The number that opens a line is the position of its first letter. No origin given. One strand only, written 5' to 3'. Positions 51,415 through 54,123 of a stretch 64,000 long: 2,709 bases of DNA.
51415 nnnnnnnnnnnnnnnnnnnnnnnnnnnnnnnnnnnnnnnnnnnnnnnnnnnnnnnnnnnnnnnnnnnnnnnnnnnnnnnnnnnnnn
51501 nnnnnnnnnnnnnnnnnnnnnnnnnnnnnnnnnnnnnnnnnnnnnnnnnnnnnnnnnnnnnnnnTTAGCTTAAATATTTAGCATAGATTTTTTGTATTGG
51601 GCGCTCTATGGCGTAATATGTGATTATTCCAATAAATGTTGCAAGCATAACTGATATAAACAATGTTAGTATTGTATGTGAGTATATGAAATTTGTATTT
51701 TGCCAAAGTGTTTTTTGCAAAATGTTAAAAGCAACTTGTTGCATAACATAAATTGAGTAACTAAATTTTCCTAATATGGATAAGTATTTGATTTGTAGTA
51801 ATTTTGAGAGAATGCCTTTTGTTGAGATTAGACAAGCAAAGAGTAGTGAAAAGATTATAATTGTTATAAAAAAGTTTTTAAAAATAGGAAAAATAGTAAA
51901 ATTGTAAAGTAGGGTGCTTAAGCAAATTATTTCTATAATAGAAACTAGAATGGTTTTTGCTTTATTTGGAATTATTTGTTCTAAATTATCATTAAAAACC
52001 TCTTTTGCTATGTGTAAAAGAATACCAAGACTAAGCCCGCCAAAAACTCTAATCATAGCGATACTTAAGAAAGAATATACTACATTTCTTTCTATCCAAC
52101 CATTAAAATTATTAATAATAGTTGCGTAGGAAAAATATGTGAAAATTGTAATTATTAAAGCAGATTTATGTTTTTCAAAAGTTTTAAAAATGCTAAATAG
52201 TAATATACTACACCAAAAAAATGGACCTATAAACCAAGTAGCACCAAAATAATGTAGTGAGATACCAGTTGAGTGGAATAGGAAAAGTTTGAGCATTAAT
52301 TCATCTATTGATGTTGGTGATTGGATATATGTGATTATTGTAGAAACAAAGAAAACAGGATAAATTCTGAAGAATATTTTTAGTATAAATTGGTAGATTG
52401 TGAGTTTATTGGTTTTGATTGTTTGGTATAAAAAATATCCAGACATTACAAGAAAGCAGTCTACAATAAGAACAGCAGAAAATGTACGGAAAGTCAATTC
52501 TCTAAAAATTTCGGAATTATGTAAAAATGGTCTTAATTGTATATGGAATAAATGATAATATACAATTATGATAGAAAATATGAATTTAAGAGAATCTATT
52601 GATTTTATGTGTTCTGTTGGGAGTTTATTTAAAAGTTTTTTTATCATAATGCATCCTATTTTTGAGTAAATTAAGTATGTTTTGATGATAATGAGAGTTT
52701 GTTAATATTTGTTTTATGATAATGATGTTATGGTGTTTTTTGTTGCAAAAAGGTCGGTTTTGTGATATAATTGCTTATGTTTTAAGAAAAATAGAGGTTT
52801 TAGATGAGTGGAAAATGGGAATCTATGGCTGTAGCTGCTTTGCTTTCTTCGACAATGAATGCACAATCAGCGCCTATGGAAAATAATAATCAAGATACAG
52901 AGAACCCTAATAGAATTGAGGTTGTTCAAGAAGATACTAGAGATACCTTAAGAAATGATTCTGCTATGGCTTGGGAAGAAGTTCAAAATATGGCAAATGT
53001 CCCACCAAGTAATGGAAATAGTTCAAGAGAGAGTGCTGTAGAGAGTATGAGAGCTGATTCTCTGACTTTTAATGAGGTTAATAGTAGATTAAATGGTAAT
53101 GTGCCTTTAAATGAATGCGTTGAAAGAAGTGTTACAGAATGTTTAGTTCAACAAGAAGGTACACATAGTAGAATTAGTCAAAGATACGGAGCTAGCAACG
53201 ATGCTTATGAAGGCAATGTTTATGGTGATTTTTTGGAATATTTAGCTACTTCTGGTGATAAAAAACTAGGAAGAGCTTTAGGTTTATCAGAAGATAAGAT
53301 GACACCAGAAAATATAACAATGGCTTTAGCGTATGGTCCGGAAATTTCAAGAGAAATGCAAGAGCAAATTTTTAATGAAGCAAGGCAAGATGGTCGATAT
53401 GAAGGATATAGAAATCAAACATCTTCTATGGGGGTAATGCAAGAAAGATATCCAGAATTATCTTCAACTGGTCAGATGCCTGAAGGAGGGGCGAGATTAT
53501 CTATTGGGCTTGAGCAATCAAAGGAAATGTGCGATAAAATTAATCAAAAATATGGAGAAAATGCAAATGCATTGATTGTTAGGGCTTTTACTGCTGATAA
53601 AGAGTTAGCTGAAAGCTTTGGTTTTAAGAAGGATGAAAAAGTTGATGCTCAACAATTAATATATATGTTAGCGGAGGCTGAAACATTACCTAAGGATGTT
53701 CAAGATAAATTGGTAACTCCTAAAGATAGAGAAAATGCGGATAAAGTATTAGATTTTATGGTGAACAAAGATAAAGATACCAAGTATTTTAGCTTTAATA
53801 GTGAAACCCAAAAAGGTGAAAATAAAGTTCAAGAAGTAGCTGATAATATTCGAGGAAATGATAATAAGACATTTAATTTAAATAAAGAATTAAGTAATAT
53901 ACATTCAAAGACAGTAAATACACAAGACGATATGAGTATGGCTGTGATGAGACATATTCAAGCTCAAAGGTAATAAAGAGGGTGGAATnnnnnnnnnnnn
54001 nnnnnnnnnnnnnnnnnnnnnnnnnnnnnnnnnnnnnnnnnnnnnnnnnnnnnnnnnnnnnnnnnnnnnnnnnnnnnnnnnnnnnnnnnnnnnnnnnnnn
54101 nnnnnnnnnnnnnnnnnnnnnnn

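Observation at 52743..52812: The ank promoter/leader module also precedes an unrelated orphan operon, suggesting a shared regulon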

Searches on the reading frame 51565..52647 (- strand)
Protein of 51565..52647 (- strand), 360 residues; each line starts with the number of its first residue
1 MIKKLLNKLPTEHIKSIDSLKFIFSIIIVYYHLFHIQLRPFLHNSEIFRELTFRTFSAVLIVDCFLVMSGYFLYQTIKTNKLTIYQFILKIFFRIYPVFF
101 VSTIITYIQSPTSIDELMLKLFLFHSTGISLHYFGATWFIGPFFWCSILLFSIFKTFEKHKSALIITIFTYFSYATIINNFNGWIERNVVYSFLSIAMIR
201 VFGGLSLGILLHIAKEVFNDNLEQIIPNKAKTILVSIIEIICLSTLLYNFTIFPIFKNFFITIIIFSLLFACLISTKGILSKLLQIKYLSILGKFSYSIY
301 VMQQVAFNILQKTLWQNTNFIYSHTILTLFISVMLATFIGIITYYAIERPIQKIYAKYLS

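Call 9: search_protein_families(library=pfam, proteins=[window:51565-52647:-], max_evalue=0.01)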
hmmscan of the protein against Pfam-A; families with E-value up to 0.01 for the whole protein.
window:51565-52647:- (360 aa): 1 family
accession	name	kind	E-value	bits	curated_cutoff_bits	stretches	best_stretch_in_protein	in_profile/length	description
PF01757.29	Acyl_transf_3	-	2.9e-22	79.6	31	1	15-344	2-325/326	Acyltransferase domain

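Call 69: search_protein_families(library=ncbifam, proteins=[window:51565-52647:-], max_evalue=0.01)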
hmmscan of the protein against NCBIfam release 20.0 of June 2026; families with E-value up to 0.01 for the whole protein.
window:51565-52647:- (360 aa): 0 families

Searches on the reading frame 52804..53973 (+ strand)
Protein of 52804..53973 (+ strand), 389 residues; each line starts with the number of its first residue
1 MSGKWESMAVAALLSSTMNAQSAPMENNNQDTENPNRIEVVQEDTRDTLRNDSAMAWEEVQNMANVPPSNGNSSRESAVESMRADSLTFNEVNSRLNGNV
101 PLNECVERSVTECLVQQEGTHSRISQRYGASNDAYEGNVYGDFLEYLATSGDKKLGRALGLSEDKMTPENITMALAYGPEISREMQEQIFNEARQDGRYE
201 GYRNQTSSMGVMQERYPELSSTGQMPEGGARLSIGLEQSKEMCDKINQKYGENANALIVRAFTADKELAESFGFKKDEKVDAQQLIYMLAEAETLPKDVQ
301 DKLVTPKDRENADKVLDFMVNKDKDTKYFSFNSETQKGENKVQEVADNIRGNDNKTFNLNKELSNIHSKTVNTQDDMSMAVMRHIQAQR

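Call 9: search_protein_families(library=pfam, proteins=[window:52804-53973:+], max_evalue=0.01)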
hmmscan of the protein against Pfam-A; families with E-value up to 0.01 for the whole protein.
window:52804-53973:+ (389 aa): 0 families

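Call 26: find_related_loci(query=window:52804-53973:+, collection=genome_contigs, flank=3000)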
Query window:52804-53973:+ (389 aa) in genome_contigs; peptide patterns used: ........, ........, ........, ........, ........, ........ (x = any residue, [..] = any of these).
57 stretches matched a pattern, but none encodes a relative of the query by tblastn (E <= 1e-3).

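Call 46: find_homologous_proteins(query=window:52804-53973:+)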
Query window:52804-53973:+ (389 aa): 13 proteins with E <= 0.001 among 2305 candidates.
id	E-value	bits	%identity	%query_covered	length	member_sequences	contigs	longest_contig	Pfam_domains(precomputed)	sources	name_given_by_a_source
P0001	5.1e-251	850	100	100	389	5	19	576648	-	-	-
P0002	1.2e-237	806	96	100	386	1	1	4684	-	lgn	-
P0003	1.4e-224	763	92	100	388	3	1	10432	-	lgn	-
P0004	2.0e-213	726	87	100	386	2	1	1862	-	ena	-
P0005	5.2e-184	630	76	100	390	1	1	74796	-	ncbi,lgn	-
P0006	5.8e-113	396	63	82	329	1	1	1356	-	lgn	-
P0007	2.1e-108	381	48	100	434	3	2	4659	-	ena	-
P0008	7.4e-100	353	45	99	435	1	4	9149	-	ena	-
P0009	1.2e-98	349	47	97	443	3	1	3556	-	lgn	-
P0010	2.0e-95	338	52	90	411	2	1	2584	-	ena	-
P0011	2.3e-93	332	45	95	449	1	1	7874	-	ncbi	-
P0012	1.1e-91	326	50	88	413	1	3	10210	-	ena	-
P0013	2.7e-87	312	45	98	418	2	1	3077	-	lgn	-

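Call 47: find_encoding_contigs(protein=P0002, flank=2500, max_places=3)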
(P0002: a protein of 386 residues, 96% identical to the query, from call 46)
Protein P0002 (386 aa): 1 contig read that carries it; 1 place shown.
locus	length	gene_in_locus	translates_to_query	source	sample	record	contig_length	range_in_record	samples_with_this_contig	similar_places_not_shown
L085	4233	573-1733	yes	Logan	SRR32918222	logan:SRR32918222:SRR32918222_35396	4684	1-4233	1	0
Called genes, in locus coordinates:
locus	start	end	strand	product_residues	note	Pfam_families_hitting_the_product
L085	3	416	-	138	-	?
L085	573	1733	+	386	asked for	-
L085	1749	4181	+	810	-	PF03572:Peptidase_S41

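Call 48: find_encoding_contigs(protein=P0003, flank=2500, max_places=3)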
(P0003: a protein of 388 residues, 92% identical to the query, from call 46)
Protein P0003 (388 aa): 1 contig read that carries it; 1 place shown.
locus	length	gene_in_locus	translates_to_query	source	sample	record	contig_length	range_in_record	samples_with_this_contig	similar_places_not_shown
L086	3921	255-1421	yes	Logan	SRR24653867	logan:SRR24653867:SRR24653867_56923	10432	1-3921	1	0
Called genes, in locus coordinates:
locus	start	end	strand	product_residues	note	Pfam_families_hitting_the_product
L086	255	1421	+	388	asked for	-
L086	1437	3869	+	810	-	PF03572:Peptidase_S41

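Call 49: find_encoding_contigs(protein=P0004, flank=2500, max_places=3)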
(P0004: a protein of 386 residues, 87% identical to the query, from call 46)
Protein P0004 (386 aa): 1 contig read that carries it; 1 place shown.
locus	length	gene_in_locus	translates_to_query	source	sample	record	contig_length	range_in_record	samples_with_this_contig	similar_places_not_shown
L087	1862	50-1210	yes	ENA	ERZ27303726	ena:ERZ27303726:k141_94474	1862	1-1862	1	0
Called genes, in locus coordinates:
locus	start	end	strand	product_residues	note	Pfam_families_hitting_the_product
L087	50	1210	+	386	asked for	-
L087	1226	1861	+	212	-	?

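Call 51: find_encoding_contigs(protein=P0008, flank=2500, max_places=2)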
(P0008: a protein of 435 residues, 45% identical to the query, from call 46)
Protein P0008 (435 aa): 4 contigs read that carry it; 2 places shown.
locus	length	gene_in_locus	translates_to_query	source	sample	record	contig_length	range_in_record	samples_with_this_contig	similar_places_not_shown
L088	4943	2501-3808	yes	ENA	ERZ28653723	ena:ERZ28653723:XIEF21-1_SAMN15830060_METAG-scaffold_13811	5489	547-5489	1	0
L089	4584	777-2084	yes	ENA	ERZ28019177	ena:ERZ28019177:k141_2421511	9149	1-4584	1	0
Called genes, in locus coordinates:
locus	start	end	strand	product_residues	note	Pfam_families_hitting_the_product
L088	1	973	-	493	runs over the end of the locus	PF00883:Peptidase_M17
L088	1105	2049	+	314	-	PF01300:Sua5_yciO_yrdC, PF03481:Sua5_C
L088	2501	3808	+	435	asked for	-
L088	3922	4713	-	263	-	PF01066:CDP-OH_P_transf, PF08009:CDP-OH_P_tran_2 (weak)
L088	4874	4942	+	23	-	?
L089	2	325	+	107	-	?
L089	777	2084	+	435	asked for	-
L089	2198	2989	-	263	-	PF01066:CDP-OH_P_transf, PF08009:CDP-OH_P_tran_2 (weak)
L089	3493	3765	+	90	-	-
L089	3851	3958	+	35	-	-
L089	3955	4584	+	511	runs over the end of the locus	PF03572:Peptidase_S41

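Call 52: find_encoding_contigs(protein=P0012, flank=2500, max_places=2)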
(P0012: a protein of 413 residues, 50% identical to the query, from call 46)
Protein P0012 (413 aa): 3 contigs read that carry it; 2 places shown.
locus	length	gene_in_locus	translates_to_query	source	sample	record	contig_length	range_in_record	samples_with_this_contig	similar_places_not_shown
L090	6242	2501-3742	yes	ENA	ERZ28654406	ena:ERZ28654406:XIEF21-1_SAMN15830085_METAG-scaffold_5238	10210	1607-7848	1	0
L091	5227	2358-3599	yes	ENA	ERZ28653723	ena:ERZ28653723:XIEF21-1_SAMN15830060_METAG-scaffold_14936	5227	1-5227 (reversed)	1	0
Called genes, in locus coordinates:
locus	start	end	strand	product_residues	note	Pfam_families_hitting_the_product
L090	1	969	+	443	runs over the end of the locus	-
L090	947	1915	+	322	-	-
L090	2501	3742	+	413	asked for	-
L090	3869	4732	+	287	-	-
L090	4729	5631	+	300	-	-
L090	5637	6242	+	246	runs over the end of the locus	PF11967:RecO_N, PF02565:RecO_C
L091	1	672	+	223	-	?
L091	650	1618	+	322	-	-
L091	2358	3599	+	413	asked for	-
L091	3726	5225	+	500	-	?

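Call 53: find_encoding_contigs(protein=P0007, flank=2500, max_places=2)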
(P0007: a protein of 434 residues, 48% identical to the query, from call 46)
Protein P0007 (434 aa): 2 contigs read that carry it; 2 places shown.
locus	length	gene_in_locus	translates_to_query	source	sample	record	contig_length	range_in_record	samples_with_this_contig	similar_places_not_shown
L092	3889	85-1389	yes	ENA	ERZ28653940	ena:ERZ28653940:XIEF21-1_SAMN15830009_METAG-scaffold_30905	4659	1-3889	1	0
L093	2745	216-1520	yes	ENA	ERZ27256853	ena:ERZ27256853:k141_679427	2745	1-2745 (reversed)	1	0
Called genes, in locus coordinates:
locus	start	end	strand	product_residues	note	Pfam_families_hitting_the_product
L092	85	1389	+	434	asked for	-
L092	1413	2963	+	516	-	PF03572:Peptidase_S41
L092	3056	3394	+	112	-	-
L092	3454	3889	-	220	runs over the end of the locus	-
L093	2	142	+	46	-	?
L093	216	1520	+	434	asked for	-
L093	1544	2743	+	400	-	?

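Call 54: find_encoding_contigs(protein=P0001, flank=2500, max_places=8)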
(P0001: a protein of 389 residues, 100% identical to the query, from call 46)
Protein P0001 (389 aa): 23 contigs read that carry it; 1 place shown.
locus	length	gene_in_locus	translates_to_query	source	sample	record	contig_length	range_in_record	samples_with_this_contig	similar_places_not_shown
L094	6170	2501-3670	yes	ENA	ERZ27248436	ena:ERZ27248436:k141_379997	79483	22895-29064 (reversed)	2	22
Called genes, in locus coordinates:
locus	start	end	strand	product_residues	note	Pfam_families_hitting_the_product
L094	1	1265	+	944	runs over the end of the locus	-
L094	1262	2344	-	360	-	PF01757:Acyl_transf_3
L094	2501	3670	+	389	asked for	-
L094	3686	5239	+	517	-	PF03572:Peptidase_S41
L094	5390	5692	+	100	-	-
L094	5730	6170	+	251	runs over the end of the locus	PF03959:FSH1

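Call 69: search_protein_families(library=ncbifam, proteins=[window:52804-53973:+], max_evalue=0.01)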
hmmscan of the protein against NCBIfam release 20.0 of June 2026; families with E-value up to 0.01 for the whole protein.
window:52804-53973:+ (389 aa): 0 families

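Call 79: predict_structure(alignment_id=A2)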
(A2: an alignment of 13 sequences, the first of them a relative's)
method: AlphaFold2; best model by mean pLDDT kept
length: 389 residues; sequences in the alignment: 13
mean_pLDDT: 61.4   pTM: 0.60
mean pLDDT of the five models: 61.4, 60.1, 58.7, 54.3, 50.8
residues with pLDDT >= 90: 56; 70-90: 128; 50-70: 36; < 50: 169
segments of 3 or more residues with pLDDT < 50: 1-91, 131-138, 207-229, 331-339, 352-389
pLDDT, mean of each block of 10 residues (from residue 1): 27 25 28 31 32 30 32 37 42 61 85 71 71 44 81 89 84 88 87 87 59 37 40 70 93 94 89 84 90 93 91 87 69 44 72 43 40 32 33
secondary structure, 60 per line:
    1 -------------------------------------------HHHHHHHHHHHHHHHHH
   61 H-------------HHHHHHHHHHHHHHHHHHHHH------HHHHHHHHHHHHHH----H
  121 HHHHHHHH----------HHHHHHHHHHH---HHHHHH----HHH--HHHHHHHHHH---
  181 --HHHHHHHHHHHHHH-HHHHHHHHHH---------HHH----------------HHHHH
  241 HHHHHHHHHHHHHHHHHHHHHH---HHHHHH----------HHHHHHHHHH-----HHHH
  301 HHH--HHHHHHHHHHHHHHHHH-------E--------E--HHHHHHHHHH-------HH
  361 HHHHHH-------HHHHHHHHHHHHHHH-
elements in order: H44-61 H75-95 H102-115 H120-128 H139-149 H153-158 H168-177 H183-196 H198-207 H236-262 H266-271 H282-291 H297-303 H306-322 H342-351 H359-366 H374-388

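Call 81: fold_search(model_id=the predicted structure, library=pdb)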
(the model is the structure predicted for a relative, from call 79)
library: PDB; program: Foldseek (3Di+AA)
matches with E <= 10: 35; with E <= 0.001: 0
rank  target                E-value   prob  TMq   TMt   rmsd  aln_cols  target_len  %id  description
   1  9n73_SB               5.6e-01  0.06  0.09  0.09  21.8       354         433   14  SSU processome maturation and disassembly, State G (released 2025-10-29)
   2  2a2o_A                2.0e+00  0.04  0.11  0.15  17.2       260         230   12  CRYSTAL STRUCTURE OF a putativeTenA family transcriptional regulator (BT_3146) FROM BACTEROIDES THETAIOTAOMICRON VPI-5 (released 2005-07-26)
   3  8df7_A                2.1e+00  0.02  0.09  0.06  19.0       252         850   15  Structure of M. kandleri topoisomerase V in complex with DNA. 38 base pair symmetric DNA complex (released 2022-08-31)
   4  6vqr_B                2.2e+00  0.04  0.11  0.14  24.2       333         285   10  CryoEM Structure of the PfFNT-inhibitor complex (released 2021-02-03)
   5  3dhg_D                3.7e+00  0.02  0.09  0.08  21.7       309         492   14  Crystal Structure of Toluene 4-Monoxygenase Hydroxylase (released 2008-12-30)
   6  1v9d_D                3.7e+00  0.01  0.10  0.10  25.5       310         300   10  Crystal structure of the core FH2 domain of mouse mDia1 (released 2004-03-09)
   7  4u16_A                3.9e+00  0.02  0.11  0.10  26.5       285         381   13  M3-mT4L receptor bound to NMS (released 2014-11-26)
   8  6w2v_A                4.2e+00  0.02  0.10  0.14  18.2       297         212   13  Junction 23, DHR14-DHR18 (released 2020-04-15)
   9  3obv_G                4.4e+00  0.01  0.08  0.08  33.8       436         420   12  Autoinhibited Formin mDia1 Structure (released 2010-11-24)
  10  3vva_A                4.6e+00  0.02  0.12  0.13  22.1       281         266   12  Crystal structure of cyanide-insensitive alternative oxidase from Trypanosoma brucei with ascofuranone derivative (released 2013-03-13)
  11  3o5t_A                4.6e+00  0.02  0.10  0.12  16.5       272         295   11  Structure of DraG-GlnZ complex with ADP (released 2011-10-05)
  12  6vqq_B                4.6e+00  0.01  0.10  0.11  23.5       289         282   11  CryoEM Structure of the Plasmodium falciparum transporter PfFNT (released 2021-02-03)
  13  3obv_E                4.9e+00  0.01  0.08  0.08  33.8       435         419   12  Autoinhibited Formin mDia1 Structure (released 2010-11-24)
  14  7xof_A                5.1e+00  0.03  0.12  0.07  16.8       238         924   11  Crystal structure of Oryza sativa plastid glycyl-tRNA synthetase (released 2023-05-24)
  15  8d3l_B                5.3e+00  0.02  0.10  0.11  19.1       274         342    8  Type I-C Cas4-Cas1-Cas2 complex bound to a PAM/PAM prespacer (released 2022-11-02)
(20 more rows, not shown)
